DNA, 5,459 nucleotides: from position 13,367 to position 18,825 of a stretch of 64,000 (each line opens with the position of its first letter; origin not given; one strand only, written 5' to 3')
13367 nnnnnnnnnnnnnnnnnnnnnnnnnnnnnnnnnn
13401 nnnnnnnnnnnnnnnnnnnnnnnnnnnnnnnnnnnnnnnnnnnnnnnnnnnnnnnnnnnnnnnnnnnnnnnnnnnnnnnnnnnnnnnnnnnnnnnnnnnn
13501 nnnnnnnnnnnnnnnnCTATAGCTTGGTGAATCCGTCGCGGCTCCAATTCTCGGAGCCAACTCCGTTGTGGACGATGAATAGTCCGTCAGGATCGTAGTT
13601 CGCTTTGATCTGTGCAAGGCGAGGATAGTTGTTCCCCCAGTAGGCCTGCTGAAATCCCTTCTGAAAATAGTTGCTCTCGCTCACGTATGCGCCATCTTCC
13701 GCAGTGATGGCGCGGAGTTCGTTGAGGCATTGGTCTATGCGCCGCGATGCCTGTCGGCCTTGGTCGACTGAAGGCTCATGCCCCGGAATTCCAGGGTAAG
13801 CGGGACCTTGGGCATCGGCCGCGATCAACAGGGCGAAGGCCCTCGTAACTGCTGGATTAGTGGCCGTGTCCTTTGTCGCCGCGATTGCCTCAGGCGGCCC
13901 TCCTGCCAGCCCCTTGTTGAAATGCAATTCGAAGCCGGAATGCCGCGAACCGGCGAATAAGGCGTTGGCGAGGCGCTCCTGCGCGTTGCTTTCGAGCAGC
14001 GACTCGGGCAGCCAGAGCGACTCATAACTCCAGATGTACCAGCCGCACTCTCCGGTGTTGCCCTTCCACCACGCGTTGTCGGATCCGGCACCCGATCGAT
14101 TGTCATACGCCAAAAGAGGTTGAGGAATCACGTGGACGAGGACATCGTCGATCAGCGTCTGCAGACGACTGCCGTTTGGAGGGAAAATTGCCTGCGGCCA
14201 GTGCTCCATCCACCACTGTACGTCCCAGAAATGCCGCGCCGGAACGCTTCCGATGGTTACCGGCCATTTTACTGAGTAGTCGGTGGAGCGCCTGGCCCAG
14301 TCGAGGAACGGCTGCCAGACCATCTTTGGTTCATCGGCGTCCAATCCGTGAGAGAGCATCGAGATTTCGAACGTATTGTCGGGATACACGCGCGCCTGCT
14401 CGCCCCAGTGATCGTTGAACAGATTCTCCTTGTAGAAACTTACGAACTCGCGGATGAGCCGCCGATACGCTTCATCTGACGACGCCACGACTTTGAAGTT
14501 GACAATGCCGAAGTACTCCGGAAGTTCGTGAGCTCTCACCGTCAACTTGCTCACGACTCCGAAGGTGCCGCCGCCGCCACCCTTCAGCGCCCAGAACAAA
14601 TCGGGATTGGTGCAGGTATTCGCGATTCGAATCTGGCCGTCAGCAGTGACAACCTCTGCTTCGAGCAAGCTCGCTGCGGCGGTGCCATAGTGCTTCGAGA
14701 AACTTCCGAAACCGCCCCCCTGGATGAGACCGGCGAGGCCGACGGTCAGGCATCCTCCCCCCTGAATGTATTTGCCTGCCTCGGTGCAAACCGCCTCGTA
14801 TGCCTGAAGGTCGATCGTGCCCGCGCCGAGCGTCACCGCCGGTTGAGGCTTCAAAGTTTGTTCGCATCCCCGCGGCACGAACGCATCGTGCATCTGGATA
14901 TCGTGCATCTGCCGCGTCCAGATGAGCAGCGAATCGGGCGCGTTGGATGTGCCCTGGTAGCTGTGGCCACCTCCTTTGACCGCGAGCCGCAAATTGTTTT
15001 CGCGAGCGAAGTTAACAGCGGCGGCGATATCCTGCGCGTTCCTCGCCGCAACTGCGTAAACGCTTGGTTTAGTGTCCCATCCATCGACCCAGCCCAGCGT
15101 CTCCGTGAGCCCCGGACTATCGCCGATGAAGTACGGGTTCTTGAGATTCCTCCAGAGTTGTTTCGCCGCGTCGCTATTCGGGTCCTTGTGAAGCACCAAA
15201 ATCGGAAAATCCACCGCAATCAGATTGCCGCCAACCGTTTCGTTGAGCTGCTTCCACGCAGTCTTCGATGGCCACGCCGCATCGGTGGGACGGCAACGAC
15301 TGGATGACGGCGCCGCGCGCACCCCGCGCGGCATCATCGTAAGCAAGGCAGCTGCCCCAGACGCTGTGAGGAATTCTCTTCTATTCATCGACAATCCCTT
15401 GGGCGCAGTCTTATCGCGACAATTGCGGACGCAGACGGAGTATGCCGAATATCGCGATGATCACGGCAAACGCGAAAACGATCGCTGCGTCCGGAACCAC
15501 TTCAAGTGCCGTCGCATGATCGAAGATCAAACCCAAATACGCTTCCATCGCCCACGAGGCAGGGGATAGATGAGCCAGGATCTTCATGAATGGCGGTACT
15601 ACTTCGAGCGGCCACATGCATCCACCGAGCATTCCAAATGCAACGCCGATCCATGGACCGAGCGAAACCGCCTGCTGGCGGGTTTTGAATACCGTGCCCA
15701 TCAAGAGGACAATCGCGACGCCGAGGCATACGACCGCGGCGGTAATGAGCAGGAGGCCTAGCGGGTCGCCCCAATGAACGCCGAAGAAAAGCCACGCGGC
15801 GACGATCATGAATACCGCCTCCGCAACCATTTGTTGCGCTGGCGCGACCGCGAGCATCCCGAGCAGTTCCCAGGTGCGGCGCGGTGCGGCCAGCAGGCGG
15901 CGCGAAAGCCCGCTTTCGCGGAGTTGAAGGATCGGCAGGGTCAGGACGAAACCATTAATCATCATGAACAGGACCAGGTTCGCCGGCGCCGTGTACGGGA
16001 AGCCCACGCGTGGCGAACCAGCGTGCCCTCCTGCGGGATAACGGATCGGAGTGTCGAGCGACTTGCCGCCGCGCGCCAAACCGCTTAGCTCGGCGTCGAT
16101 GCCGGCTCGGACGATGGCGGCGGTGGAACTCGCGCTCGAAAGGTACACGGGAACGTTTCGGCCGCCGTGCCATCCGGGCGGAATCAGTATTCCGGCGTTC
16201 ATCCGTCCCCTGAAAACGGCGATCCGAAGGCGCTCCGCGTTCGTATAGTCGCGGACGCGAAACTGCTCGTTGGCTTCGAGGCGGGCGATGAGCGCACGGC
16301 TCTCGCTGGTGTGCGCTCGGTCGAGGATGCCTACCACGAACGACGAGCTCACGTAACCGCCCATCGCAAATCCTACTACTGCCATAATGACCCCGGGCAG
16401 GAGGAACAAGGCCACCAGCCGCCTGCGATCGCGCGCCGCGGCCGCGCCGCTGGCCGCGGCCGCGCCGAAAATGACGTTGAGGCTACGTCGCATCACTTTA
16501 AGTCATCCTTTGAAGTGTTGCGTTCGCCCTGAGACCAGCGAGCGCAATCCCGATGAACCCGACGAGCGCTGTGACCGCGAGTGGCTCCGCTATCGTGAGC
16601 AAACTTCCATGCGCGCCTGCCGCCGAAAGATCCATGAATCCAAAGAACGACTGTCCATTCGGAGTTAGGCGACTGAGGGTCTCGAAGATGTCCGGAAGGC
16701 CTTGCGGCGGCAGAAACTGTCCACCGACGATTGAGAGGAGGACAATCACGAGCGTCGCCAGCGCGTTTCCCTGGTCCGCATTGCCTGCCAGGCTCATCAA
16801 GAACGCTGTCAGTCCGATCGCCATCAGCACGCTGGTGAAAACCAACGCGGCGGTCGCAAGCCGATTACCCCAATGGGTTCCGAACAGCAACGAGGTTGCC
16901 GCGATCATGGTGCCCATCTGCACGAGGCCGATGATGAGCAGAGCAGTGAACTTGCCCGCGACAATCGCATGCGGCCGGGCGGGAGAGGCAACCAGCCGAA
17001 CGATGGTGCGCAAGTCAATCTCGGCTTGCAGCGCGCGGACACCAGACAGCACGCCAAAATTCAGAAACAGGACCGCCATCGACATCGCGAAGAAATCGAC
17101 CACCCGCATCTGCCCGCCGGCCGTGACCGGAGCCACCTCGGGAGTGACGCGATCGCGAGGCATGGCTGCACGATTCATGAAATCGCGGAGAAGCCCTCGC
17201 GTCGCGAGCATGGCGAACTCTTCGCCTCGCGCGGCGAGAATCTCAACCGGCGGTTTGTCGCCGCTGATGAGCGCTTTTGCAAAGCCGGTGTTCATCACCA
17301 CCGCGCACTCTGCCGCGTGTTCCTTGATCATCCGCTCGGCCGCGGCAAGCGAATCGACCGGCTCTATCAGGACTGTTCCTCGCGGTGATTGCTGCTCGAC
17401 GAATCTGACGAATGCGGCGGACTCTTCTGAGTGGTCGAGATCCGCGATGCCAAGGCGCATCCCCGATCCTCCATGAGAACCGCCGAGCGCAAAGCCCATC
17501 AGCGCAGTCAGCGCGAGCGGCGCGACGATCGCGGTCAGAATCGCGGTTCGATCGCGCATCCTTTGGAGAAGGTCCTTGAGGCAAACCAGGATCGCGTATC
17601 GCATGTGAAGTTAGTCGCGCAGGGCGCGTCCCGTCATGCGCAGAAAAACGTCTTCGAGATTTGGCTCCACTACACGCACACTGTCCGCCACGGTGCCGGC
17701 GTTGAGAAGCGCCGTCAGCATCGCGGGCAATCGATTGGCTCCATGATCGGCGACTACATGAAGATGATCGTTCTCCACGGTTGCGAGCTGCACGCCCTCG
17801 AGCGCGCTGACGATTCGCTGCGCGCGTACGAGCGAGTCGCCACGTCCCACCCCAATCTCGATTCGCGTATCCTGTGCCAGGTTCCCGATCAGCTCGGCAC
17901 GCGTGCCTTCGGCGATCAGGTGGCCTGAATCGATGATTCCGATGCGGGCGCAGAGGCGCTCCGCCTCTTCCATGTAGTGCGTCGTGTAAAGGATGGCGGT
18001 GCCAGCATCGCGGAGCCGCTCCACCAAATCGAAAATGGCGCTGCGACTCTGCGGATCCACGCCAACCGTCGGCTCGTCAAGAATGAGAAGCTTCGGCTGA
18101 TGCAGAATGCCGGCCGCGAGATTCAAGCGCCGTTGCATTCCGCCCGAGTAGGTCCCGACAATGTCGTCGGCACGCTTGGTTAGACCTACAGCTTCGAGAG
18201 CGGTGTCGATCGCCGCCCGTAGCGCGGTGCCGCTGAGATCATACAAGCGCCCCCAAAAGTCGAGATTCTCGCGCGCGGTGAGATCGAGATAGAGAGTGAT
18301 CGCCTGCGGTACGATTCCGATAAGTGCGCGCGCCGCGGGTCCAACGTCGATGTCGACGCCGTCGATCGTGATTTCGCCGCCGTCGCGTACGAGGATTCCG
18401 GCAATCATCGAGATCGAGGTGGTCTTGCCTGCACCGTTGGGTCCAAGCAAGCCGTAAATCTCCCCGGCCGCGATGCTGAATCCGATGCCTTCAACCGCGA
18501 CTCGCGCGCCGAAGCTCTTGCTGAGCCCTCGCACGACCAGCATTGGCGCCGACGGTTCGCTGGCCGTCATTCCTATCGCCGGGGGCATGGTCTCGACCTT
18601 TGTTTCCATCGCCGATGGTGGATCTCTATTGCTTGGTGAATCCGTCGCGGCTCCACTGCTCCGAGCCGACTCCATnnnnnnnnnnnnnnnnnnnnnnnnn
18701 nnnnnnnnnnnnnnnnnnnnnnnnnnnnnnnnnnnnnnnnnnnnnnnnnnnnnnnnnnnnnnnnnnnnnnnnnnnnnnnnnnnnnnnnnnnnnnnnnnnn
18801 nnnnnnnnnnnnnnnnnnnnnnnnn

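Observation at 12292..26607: TetR-associated 13.5-kb minus-strand accessory cluster: amidohydrolase, two redox enzymes, GPH symporter, duplicated Tat-secreted FAD oxidases flanking an ABC-2 exporter, serine hydrolase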

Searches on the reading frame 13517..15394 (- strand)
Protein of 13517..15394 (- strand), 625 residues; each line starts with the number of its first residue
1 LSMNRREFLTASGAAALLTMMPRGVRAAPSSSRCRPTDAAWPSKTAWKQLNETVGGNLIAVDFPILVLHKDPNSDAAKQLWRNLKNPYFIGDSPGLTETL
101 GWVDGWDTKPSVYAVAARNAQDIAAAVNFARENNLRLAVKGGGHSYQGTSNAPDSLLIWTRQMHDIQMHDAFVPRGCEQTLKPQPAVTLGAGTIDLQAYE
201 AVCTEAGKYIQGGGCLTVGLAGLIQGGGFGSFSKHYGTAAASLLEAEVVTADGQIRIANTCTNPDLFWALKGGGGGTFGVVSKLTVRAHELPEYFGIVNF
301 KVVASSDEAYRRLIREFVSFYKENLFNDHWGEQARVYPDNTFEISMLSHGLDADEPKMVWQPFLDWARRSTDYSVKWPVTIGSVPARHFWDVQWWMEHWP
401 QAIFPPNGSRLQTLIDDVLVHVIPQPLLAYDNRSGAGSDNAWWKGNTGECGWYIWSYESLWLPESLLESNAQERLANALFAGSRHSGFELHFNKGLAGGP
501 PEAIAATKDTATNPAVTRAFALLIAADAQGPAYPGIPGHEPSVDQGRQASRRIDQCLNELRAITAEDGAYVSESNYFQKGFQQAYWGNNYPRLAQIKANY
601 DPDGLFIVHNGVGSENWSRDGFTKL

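Call 4: search_protein_families(library=pfam, proteins=[window:13517-15394:-], max_evalue=0.001)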
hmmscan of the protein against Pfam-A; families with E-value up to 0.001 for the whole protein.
window:13517-15394:- (625 aa): 2 families
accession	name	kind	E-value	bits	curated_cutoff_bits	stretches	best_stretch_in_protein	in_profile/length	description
PF01565.28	FAD_binding_4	-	7.5e-19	68.3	26.4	1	114-256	4-136/139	FAD binding domain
PF08031.17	BBE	-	4.6e-12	46.2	20.6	1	569-612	1-44/45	Berberine and berberine like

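Call 5: search_protein_families(library=ncbifam, proteins=[window:13517-15394:-], max_evalue=0.001)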
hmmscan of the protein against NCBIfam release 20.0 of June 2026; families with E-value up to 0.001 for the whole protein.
window:13517-15394:- (625 aa): 5 families
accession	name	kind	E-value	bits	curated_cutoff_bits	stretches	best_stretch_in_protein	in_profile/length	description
NF041226.1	BagK_FevA1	equivalog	1.4e-26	92.9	800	1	83-296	13-211/453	bagremycin/ferroverdin biosynthesis FAD-dependent oxygenase BagK/FevA1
NF041227.1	BagG_FevA2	exception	3e-22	78.9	850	1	108-296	44-215/455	bagremycin/ferroverdin biosynthesis FAD-dependent oxygenase BagG/FevA2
TIGR01678.1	FAD_lactone_ox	subfamily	2.4e-07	30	396.8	1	102-288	7-178/438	sugar 1,4-lactone oxidase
TIGR00387.1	glcD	equivalog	2.2e-05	23.5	567.9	1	115-295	2-177/413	glycolate oxidase subunit GlcD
NF053785.1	DcplphribOxDprE1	equivalog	0.00012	21.5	500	1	105-309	7-201/449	decaprenylphosphoryl-beta-D-ribose oxidase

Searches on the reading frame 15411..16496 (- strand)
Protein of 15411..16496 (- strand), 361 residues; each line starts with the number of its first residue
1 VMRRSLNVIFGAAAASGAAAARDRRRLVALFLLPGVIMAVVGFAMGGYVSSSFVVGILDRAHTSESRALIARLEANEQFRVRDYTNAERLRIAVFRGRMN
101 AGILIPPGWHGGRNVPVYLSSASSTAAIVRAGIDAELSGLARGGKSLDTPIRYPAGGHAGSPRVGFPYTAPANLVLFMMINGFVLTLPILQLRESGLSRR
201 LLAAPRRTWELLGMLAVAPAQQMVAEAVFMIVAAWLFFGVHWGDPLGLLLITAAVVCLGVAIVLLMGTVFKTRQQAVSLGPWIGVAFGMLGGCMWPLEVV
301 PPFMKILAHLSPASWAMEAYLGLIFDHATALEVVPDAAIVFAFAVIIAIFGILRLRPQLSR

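Call 4: search_protein_families(library=pfam, proteins=[window:15411-16496:-], max_evalue=0.001)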
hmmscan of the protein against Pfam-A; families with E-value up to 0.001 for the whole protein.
window:15411-16496:- (361 aa): 2 families
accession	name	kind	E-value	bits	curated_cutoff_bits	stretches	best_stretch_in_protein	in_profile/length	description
PF12698.13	ABC2_membrane_3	-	3e-22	79.6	31.6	1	29-353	6-347/347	ABC-2 family transporter protein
PF01061.29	ABC2_membrane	-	5.3e-16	59.2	26.9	1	174-325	58-211/211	ABC-2 type transporter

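Call 5: search_protein_families(library=ncbifam, proteins=[window:15411-16496:-], max_evalue=0.001)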
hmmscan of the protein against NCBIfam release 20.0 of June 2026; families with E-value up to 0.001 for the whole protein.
window:15411-16496:- (361 aa): 5 families
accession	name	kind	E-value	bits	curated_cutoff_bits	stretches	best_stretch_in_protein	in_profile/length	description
TIGR00025.1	Mtu_efflux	paralog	3.3e-13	49.7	146.9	1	174-356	46-235/238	ABC transporter efflux protein, DrrB family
NF038293.1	permease_SagH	equivalog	2e-09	36.8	450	1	190-354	201-366/370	SagH family ABC transporter permease subunit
NF033858.1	ABC2_perm_RbbA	equivalog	4e-09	35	1050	1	10-109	543-642/909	ribosome-associated ATPase/putative transporter RbbA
TIGR01247.1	drrB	subfamily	6.5e-07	29.3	223.05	1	168-352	49-233/236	daunorubicin resistance ABC transporter membrane protein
TIGR00955.1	3a01204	subfamily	0.00016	20.4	736.35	1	215-329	442-556/617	pigment precursor permease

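Call 26: find_related_loci(query=window:15411-16496:-, collection=metagenome_contigs, flank=10000)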
Query window:15411-16496:- (361 aa) in metagenome_contigs; peptide patterns used: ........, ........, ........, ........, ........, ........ (x = any residue, [..] = any of these).
418 stretches matched a pattern; 301 encode a relative of the query (tblastn E <= 1e-3); the best 80 are kept; 80 distinct loci.
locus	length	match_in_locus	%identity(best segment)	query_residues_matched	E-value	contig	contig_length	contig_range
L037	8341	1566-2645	76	2-361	4e-177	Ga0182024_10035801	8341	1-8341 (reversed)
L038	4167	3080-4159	78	2-361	0e+0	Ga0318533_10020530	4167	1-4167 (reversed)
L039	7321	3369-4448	75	2-361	1e-174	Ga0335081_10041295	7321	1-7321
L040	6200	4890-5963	74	5-361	4e-176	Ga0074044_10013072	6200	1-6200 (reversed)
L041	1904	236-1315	73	2-361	0e+0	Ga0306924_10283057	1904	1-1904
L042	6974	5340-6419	77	2-361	5e-174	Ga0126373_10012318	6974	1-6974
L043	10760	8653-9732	74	2-361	7e-173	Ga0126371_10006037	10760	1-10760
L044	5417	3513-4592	73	2-361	5e-176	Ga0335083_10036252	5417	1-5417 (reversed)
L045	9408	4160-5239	77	2-361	2e-171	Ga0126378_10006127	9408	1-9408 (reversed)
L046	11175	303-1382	72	2-361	4e-168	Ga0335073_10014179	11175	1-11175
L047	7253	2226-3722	72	2-361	5e-162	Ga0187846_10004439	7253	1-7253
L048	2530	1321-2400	72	2-361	1e-171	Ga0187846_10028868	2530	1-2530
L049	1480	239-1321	66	1-361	2e-172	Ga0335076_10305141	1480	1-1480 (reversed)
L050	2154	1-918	74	56-361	4e-164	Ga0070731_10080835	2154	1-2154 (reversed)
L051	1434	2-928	77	53-361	2e-166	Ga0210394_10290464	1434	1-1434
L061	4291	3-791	79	99-361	6e-134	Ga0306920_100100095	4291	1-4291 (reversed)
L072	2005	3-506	79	194-361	3e-80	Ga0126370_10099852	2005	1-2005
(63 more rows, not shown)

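Call 33: search_protein_families(library=pfam, proteins=[L039:4457-5545:-, L061:883-1887:+, L039:5938-7320:+], max_evalue=0.001)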
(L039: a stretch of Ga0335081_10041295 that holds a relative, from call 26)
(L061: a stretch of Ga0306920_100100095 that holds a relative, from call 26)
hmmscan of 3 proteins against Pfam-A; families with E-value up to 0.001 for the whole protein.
L039:4457-5545:- (362 aa): 3 families
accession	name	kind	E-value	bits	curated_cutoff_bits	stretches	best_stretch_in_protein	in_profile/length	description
PF13561.12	adh_short_C2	-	1.1e-65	222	27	1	102-339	1-235/236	Enoyl-(Acyl carrier protein) reductase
PF00106.31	adh_short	-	1.3e-52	178.6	26.6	1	96-283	1-187/195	short chain dehydrogenase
PF08659.16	KR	-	1.4e-08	35.3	22.6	1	99-252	4-156/180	KR domain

L061:883-1887:+ (334 aa): 1 family
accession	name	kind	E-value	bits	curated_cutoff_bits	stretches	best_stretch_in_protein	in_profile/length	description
PF08450.18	SGL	-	1.3e-57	195.7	26.3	1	62-305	3-245/246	SMP-30/Gluconolactonase/LRE-like region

L039:5938-7320:+ (461 aa): 3 families
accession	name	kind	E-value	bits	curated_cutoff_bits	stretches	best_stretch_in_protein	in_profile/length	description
PF22920.2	UvrC_RNaseH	-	6.5e-32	110.3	24.3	1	346-459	1-115/116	UvrC Ribonuclease H-like domain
PF01541.30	GIY-YIG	-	9.9e-10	39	22.6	1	113-188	3-78/78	GIY-YIG catalytic domain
PF02151.25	UVR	-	3.2e-09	36.7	21.5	1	299-332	2-35/36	UvrB/uvrC motif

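Call 45: search_protein_families(library=ncbifam, proteins=[L061:883-1887:+], max_evalue=0.00001)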
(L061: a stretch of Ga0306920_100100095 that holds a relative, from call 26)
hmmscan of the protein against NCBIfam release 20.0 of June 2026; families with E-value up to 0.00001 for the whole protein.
L061:883-1887:+ (334 aa): 0 families

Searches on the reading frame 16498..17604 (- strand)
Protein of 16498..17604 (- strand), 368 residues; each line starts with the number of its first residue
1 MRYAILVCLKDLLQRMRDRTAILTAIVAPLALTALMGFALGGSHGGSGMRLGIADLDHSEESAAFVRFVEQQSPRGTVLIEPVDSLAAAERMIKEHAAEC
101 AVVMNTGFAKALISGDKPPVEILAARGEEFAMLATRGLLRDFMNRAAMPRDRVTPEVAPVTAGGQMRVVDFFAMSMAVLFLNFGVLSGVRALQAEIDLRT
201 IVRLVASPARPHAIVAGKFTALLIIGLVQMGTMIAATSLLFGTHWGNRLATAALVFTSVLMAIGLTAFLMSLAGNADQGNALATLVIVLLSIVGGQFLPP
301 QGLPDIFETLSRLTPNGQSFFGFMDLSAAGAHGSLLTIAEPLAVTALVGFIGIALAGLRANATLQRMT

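Call 4: search_protein_families(library=pfam, proteins=[window:16498-17604:-], max_evalue=0.001)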
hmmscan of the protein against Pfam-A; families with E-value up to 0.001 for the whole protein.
window:16498-17604:- (368 aa): 4 families
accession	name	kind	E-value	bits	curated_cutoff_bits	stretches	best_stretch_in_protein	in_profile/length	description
PF12698.13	ABC2_membrane_3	-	1.1e-31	110.6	31.6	1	22-357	4-346/347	ABC-2 family transporter protein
PF01061.29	ABC2_membrane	-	1e-16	61.6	26.9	1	171-316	52-199/211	ABC-2 type transporter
PF12679.13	ABC2_membrane_2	-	7.1e-09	35.8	27.2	1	8-273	4-178/283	ABC-2 family transporter protein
PF12730.13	ABC2_membrane_4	-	0.00027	21.4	27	1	174-283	54-168/179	ABC-2 family transporter protein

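Call 5: search_protein_families(library=ncbifam, proteins=[window:16498-17604:-], max_evalue=0.001)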
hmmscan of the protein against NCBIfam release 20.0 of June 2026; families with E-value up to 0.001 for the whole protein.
window:16498-17604:- (368 aa): 4 families
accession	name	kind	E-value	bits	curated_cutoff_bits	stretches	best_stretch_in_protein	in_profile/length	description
NF038293.1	permease_SagH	equivalog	1e-23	83.8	450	2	159-313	167-323/370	SagH family ABC transporter permease subunit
NF033858.1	ABC2_perm_RbbA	equivalog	4.3e-07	28.2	1050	1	10-291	548-835/909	ribosome-associated ATPase/putative transporter RbbA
TIGR03062.1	pip_yhgE_Cterm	subfamily_domain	8.7e-07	28.8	102.2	1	167-353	16-198/208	YhgE/Pip family protein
NF041647.1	ABC_perm_CPBP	equivalog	1.5e-06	27.2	435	0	4-137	5-141/636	ABC transporter permease subunit/CPBP intramembrane protease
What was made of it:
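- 16498..17604 (-): ABC-2 permease 1 (ABC2_membrane_3). Calls 4 and 5.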

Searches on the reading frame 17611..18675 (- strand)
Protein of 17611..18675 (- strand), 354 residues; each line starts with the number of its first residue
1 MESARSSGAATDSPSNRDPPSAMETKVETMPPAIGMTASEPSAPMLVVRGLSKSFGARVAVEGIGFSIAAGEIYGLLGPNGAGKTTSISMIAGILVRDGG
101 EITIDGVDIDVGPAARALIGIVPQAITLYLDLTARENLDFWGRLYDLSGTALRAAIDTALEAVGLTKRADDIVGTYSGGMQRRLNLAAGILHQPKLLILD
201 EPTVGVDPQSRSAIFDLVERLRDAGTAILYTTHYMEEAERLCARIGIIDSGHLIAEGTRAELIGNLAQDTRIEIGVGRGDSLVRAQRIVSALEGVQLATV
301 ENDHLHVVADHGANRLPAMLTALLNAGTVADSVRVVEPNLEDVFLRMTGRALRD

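Call 4: search_protein_families(library=pfam, proteins=[window:17611-18675:-], max_evalue=0.001)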
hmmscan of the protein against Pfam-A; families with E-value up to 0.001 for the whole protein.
window:17611-18675:- (354 aa): 2 families
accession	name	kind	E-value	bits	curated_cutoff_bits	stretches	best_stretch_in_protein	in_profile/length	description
PF00005.33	ABC_tran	-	2.9e-31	109.3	25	1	62-203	2-136/137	ABC transporter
PF13304.12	AAA_21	-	3.2e-11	44.3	27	1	177-233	239-298/304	AAA domain, putative AbiEii toxin, Type IV TA system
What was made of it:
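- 17611..18612 (-): ABC-2 exporter ATPase (DrrA/NodI-like). The start is uncertain, 18612 or 18675. Pfam ABC_tran (call 4).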

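Call 5: search_protein_families(library=ncbifam, proteins=[window:17611-18675:-], max_evalue=0.001)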
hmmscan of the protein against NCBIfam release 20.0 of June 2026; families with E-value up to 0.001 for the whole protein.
window:17611-18675:- (354 aa): 188 families (the best 25 are shown)
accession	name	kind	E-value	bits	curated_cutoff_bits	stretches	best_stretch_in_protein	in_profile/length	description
TIGR01188.1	drrA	subfamily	1e-82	277.8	312.45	1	53-349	1-302/302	daunorubicin resistance ABC transporter, ATP-binding protein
NF010059.0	PRK13536.1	equivalog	4.7e-68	229.4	549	1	13-353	11-341/342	nodulation factor ABC transporter ATP-binding protein NodI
NF010060.0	PRK13537.1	equivalog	1e-66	225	521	1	42-354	12-314/314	nodulation factor ABC transporter ATP-binding protein NodI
TIGR01288.1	nodI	equivalog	1.2e-65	221.5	424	1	49-353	8-302/303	nodulation factor ABC transporter ATP-binding protein NodI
TIGR03864.1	PQQ_ABC_ATP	hypoth_equivalog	1.1e-57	195.2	302.25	1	46-268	2-225/236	ABC transporter, ATP-binding subunit, PQQ-dependent alcohol dehydrogenase system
NF033858.1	ABC2_perm_RbbA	equivalog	2.3e-55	188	1050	1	39-268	260-490/909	ribosome-associated ATPase/putative transporter RbbA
TIGR03522.1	GldA_ABC_ATP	equivalog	6.1e-54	183.5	402.6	1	46-348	3-301/301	gliding motility-associated ABC transporter ATP-binding subunit GldA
TIGR04406.1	LPS_export_lptB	equivalog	1.6e-46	158.6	240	1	46-265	2-225/239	LPS export ABC transporter ATP-binding protein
TIGR03740.1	galliderm_ABC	subfamily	7.4e-44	150.1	309.75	1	46-257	1-206/223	lantibiotic protection ABC transporter ATP-binding subunit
NF008144.0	PRK10895.1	equivalog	1.6e-41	142.4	381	1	46-265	4-227/241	LPS export ABC transporter ATP-binding protein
NF000106.1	40850658_otr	exception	1.6e-38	132.8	750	1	44-350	12-321/351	oxytetracycline efflux ABC transporter Otr(C) ATP-binding subunit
NF047930.1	ABC_ATP_B6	equivalog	1e-36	126.6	670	1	45-262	2-223/510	putative B6 ABC transporter ATP-binding protein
TIGR01257.1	rim_protein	equivalog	5.6e-36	123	4012.85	1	44-260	927-1145/2272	rim ABC transporter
TIGR03265.1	PhnT2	equivalog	1.8e-35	122.8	457.7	1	44-263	3-223/353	putative 2-aminoethylphosphonate ABC transporter ATP-binding protein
NF011967.0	PRK15439.1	equivalog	2.4e-35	122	586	2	41-140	7-109/510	autoinducer 2 ABC transporter ATP-binding protein LsrA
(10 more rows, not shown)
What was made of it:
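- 17611..18612 (-): TIGR01188 drrA scores 277.8 bits, below its cut-off of 312 (call 5).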
